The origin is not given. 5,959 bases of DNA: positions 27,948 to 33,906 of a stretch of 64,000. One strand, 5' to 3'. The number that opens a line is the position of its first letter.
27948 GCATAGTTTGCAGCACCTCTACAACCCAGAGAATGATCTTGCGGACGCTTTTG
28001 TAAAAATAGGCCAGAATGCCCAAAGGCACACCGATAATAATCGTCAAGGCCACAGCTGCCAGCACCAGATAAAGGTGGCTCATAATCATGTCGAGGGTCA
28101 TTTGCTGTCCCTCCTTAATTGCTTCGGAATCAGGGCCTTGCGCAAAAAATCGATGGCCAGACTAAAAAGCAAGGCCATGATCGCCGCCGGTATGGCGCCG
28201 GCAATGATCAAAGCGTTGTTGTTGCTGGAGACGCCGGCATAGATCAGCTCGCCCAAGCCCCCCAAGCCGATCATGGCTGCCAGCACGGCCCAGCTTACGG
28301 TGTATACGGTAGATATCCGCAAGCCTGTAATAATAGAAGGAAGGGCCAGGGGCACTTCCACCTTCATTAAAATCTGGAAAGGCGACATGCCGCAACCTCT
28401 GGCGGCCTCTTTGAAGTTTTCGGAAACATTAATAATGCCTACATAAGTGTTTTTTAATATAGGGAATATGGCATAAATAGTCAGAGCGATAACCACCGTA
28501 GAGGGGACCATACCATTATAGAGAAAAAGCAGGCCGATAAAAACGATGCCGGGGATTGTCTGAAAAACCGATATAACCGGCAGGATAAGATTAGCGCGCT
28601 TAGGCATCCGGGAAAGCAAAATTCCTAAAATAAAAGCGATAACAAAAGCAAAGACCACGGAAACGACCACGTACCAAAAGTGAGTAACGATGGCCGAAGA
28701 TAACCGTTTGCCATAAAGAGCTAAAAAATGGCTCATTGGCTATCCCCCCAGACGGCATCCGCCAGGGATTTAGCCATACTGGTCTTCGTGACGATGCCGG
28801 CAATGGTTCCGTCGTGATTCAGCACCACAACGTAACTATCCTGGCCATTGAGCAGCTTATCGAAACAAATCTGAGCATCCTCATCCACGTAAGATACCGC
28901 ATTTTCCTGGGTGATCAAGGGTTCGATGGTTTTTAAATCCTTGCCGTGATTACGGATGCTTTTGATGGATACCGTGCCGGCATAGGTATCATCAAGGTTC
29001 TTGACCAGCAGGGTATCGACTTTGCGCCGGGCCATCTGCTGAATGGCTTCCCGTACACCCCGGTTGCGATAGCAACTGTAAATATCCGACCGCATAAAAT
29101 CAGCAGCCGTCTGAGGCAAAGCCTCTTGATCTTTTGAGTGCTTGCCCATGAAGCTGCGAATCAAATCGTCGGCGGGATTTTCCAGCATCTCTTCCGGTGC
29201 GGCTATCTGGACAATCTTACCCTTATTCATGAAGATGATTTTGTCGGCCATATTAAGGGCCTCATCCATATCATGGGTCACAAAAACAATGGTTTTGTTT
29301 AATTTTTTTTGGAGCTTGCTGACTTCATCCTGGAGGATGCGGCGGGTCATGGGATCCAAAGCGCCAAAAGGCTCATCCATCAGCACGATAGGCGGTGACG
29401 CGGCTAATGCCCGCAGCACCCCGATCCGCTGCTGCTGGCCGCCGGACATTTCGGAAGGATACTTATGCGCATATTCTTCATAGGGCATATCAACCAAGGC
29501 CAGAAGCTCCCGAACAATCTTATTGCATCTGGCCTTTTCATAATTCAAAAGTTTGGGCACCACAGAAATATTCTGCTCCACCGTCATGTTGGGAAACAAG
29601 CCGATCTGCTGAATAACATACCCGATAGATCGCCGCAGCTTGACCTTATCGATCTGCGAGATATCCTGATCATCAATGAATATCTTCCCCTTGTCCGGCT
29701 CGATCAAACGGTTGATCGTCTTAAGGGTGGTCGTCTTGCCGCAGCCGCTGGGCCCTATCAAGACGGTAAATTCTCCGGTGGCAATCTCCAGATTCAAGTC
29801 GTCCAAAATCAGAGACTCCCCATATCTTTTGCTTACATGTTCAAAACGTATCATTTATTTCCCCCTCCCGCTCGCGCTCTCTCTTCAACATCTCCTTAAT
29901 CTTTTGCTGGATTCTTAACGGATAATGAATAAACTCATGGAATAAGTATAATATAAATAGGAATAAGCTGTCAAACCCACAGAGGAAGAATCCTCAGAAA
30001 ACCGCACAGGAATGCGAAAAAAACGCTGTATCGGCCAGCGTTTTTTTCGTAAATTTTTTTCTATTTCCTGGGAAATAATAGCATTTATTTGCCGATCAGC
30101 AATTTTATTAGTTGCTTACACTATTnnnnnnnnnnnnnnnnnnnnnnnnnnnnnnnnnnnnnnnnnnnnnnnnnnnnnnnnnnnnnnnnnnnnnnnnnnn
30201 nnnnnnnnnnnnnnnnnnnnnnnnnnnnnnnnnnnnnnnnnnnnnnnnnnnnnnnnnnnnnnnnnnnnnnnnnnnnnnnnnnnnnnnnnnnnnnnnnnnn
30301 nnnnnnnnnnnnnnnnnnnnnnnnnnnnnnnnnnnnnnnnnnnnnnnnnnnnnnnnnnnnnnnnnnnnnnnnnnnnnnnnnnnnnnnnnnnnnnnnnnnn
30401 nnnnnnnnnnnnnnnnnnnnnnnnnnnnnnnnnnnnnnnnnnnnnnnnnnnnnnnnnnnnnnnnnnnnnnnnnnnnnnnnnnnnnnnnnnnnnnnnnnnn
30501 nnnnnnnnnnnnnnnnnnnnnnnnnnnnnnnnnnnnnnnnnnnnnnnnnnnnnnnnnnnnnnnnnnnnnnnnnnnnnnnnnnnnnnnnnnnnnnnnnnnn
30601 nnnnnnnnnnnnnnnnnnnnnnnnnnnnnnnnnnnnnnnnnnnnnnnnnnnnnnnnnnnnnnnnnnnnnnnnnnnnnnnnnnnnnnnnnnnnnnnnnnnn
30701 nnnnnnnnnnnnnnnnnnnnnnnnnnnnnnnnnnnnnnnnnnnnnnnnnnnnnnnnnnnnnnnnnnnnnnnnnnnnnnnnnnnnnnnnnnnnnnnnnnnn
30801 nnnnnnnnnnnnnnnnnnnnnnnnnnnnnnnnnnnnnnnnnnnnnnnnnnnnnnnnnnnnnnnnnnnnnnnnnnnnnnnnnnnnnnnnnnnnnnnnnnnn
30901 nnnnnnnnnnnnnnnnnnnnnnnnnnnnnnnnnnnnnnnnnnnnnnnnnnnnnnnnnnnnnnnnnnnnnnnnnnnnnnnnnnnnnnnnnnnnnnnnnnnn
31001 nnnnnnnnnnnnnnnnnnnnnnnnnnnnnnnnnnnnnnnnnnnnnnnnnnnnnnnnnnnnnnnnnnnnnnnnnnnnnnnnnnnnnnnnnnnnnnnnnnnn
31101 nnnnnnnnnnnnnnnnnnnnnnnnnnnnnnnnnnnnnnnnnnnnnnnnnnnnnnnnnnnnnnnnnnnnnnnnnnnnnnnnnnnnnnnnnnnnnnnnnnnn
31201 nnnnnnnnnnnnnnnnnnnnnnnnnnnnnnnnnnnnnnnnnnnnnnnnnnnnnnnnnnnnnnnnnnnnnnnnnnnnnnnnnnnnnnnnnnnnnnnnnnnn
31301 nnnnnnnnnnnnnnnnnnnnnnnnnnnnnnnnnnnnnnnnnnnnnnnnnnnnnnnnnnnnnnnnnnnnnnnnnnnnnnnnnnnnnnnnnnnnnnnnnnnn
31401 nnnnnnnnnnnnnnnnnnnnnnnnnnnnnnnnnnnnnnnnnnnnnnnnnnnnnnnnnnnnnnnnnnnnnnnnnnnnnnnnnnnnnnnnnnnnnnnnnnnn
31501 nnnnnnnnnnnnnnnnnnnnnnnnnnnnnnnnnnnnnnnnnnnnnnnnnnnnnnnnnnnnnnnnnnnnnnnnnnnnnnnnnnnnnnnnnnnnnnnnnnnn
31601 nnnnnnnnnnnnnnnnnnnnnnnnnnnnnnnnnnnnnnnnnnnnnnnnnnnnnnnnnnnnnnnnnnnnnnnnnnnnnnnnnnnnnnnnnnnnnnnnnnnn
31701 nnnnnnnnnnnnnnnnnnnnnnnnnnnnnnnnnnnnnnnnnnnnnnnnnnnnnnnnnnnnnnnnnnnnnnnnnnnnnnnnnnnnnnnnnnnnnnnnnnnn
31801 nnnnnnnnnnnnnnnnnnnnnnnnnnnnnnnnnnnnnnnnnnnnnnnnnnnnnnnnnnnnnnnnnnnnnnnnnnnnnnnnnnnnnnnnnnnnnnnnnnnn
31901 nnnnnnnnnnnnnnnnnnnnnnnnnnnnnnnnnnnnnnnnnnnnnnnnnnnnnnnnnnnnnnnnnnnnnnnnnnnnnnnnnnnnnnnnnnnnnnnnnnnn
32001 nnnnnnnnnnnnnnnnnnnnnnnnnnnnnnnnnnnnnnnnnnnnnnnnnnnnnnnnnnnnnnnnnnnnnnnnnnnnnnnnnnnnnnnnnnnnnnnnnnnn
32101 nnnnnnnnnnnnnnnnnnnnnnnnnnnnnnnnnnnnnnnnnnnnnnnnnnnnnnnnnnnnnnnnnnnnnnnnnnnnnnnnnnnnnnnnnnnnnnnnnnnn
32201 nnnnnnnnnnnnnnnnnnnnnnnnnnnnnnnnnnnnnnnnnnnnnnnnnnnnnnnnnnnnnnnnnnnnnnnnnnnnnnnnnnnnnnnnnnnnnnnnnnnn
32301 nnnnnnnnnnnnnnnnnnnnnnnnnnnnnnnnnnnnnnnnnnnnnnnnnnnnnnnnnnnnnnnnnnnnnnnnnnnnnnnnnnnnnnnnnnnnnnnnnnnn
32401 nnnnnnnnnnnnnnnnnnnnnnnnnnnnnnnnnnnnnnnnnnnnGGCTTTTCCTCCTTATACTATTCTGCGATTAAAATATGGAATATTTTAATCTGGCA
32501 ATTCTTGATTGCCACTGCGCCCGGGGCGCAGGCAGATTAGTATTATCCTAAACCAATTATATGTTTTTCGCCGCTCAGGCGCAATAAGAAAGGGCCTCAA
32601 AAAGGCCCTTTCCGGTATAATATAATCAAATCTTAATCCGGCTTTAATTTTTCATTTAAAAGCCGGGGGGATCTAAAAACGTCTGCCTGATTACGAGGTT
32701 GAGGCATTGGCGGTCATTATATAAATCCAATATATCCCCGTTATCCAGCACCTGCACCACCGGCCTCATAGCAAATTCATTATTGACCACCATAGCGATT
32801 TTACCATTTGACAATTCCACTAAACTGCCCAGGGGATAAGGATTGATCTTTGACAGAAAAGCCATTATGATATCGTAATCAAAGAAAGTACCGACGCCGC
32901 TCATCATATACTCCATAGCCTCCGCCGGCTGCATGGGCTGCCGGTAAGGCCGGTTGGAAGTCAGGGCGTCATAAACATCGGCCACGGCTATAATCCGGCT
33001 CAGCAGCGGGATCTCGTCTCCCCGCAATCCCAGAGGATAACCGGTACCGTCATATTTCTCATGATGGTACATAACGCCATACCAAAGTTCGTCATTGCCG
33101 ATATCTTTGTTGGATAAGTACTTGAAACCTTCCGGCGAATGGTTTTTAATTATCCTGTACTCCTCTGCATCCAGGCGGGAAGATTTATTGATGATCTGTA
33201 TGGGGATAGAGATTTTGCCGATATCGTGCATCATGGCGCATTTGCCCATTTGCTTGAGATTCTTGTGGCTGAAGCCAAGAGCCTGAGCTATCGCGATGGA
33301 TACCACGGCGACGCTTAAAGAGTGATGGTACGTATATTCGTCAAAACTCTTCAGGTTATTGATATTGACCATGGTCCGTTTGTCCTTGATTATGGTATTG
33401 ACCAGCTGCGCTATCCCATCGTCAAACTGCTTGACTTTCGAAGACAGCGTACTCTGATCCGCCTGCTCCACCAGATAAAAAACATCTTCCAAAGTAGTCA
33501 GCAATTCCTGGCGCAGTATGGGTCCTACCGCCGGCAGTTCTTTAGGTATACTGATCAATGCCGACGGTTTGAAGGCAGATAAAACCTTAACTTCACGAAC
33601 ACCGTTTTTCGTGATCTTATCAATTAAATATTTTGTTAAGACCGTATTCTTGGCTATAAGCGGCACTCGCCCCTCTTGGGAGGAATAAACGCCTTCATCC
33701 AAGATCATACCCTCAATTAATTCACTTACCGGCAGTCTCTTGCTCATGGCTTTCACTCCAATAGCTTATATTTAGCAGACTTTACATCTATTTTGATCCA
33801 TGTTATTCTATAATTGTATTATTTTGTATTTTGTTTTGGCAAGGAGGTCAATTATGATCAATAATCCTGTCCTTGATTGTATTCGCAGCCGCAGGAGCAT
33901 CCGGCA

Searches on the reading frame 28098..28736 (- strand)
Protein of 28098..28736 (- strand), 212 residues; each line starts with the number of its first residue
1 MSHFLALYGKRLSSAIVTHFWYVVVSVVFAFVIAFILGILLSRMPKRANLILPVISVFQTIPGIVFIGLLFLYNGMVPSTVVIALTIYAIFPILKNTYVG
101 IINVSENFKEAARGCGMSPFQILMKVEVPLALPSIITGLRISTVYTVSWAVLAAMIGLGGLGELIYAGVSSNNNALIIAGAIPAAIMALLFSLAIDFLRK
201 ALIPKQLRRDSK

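Call 60: search_protein_families(library=pfam, max_evalue=1e-8, proteins=[window:28098-28736:-])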
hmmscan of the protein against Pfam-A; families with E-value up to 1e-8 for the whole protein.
window:28098-28736:- (212 aa): 1 family
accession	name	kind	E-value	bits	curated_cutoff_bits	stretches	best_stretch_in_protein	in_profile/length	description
PF00528.27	BPD_transp_1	-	1.2e-27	97.2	26.4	1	33-205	4-181/184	Binding-protein-dependent transport system inner membrane component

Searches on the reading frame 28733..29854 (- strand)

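Call 60: search_protein_families(library=pfam, max_evalue=1e-8, proteins=[window:28733-29854:-])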
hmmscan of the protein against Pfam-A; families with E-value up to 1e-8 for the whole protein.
window:28733-29854:- (373 aa): 3 families
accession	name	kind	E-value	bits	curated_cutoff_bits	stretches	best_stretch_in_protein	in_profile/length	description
PF00005.33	ABC_tran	-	1.8e-35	123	25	1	17-163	1-136/137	ABC transporter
PF13304.12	AAA_21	-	5.7e-10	40.2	27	0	120-195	222-299/304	AAA domain, putative AbiEii toxin, Type IV TA system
PF00571.33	CBS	-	6.5e-10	39.6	24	0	251-302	2-53/57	CBS domain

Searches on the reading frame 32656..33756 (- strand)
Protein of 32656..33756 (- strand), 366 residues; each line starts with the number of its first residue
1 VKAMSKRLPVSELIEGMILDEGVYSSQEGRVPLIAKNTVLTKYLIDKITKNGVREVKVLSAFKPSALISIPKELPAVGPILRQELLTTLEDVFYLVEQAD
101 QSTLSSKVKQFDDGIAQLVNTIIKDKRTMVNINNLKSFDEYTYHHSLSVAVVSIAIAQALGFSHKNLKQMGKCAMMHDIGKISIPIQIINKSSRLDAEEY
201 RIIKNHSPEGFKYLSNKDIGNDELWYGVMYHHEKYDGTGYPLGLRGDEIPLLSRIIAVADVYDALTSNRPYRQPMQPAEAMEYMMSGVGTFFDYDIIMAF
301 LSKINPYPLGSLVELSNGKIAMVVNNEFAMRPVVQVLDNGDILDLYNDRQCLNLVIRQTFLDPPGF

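Call 10: search_protein_families(library=pfam, proteins=[window:32656-33756:-])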
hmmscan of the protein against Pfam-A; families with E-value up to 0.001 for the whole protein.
window:32656-33756:- (366 aa): 2 families
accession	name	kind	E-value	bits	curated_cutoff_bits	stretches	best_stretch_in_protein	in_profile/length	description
PF13487.12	HD_5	-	8e-34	117.3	27.2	1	133-294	5-168/170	HD domain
PF01966.28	HD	-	8.8e-17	61.9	22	1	142-264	1-115/116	HD domain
